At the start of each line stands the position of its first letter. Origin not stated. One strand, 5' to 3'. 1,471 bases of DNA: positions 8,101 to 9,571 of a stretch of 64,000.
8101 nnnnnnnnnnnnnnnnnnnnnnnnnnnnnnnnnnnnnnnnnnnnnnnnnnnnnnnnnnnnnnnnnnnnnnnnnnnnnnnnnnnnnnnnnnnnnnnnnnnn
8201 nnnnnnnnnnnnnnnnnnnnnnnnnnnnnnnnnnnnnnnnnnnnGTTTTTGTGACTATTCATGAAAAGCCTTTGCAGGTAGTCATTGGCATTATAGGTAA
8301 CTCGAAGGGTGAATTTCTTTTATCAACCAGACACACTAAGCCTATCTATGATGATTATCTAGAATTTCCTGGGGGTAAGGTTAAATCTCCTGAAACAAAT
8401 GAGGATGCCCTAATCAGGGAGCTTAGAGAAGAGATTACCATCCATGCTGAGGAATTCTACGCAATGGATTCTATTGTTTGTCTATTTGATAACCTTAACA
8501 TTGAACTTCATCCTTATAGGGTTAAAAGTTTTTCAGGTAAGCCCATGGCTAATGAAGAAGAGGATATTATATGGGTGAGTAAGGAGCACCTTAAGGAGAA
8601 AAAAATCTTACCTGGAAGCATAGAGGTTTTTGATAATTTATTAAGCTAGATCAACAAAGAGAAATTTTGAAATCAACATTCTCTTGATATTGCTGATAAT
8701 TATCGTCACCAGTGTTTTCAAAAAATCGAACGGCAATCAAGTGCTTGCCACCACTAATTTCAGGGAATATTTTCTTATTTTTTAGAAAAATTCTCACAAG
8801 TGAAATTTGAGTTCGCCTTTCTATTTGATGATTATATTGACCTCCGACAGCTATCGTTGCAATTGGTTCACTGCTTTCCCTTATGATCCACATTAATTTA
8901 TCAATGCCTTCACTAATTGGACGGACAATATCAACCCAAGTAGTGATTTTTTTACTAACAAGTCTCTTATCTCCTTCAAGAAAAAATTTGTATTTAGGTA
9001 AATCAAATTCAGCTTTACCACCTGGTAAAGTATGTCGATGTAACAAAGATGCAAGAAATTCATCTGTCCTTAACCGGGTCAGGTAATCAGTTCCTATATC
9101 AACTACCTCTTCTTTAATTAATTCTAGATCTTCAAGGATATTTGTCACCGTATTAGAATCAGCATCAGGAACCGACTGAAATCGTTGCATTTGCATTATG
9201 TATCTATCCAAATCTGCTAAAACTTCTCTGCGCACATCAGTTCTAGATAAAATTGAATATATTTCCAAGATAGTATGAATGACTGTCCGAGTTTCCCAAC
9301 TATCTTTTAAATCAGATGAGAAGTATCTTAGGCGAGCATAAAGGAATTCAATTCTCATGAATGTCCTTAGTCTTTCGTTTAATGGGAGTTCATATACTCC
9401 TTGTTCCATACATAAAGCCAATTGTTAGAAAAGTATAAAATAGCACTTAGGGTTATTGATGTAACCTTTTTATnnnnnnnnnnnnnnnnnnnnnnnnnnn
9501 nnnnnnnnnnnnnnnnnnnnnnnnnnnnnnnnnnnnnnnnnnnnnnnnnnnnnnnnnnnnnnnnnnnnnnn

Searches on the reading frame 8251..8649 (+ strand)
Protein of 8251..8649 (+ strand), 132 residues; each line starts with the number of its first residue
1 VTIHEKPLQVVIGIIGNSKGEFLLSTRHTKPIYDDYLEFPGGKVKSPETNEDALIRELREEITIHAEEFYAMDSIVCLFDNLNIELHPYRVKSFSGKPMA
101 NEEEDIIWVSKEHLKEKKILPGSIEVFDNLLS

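Call 3: search_protein_families(library=ncbifam, proteins=[window:8251-8649:+])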
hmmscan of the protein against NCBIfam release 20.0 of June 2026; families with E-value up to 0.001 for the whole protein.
window:8251-8649:+ (132 aa): 14 families
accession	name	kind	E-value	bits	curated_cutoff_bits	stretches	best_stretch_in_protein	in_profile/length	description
NF006530.0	PRK08999.1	equivalog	2.4e-27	95.8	245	1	6-124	4-122/315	Nudix family hydrolase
NF008044.0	PRK10776.1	equivalog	1.1e-25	90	148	1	6-130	2-126/130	8-oxo-dGTP diphosphatase MutT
TIGR00586.1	mutt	equivalog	1.1e-24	86.9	97.9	1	5-130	2-127/129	8-oxo-dGTP diphosphatase MutT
NF007834.0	PRK10546.1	equivalog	1.8e-19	69.9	156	1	6-129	2-124/135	pyrimidine (deoxy)nucleoside triphosphate diphosphatase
TIGR02705.1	nudix_YtkD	equivalog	7.1e-08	32.1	154.4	1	14-68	29-78/156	RNA deprotection pyrophosphohydrolase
NF011963.0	PRK15434.1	subfamily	2.3e-06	27.4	146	1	5-70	14-82/159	GDP-mannose mannosyl hydrolase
NF001937.0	PRK00714.1-4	equivalog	3.8e-06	26.6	139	1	13-70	12-66/161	RNA pyrophosphohydrolase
NF012016.0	PRK15472.1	equivalog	0.00014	21.6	95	0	10-63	6-59/141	nucleoside triphosphatase NudI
NF001934.0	PRK00714.1-1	equivalog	0.00014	21.3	241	1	12-69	11-65/176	RNA pyrophosphohydrolase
NF052459.1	OxoGTPPhMutT1Mycb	equivalog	0.00019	20.7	475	1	30-113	25-108/292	8-oxo-(d)GTP phosphatase MutT1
NF001936.0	PRK00714.1-3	equivalog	0.00035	20.5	118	1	33-66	33-66/155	RNA pyrophosphohydrolase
NF001935.0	PRK00714.1-2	equivalog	0.00049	19.6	259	1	29-68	25-64/183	RNA pyrophosphohydrolase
NF008736.0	PRK11762.1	equivalog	0.0006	19.4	169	1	23-76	62-115/186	ADP compounds hydrolase NudE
NF003786.0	PRK05379.1-2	equivalog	0.00062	19.1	397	1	15-65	224-273/354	bifunctional nicotinamide-nucleotide adenylyltransferase/Nudix hydroxylase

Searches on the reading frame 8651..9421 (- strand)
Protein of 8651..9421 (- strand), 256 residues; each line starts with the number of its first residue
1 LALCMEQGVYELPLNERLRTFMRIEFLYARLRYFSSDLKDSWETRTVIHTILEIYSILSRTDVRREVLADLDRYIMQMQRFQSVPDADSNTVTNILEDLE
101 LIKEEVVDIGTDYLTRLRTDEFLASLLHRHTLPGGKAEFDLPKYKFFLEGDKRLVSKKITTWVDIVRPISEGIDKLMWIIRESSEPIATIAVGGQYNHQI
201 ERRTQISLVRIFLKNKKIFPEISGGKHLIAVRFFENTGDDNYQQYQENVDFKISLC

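Call 3: search_protein_families(library=ncbifam, proteins=[window:8651-9421:-])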
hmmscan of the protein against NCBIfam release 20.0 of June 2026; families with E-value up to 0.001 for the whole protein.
window:8651-9421:- (256 aa): 4 families
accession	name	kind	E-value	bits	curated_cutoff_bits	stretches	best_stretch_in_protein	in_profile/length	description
NF003656.0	PRK05287.1-4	equivalog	9e-59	198.9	213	1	9-256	3-250/252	cell division protein ZapD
NF003655.0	PRK05287.1-3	equivalog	6.4e-44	150.5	271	1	5-256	1-245/245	cell division protein ZapD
NF003653.0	PRK05287.1-1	equivalog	1.3e-35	123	335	1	8-256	8-250/250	cell division protein ZapD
NF003654.0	PRK05287.1-2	equivalog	2e-33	116.2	361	1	5-256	1-243/244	cell division protein ZapD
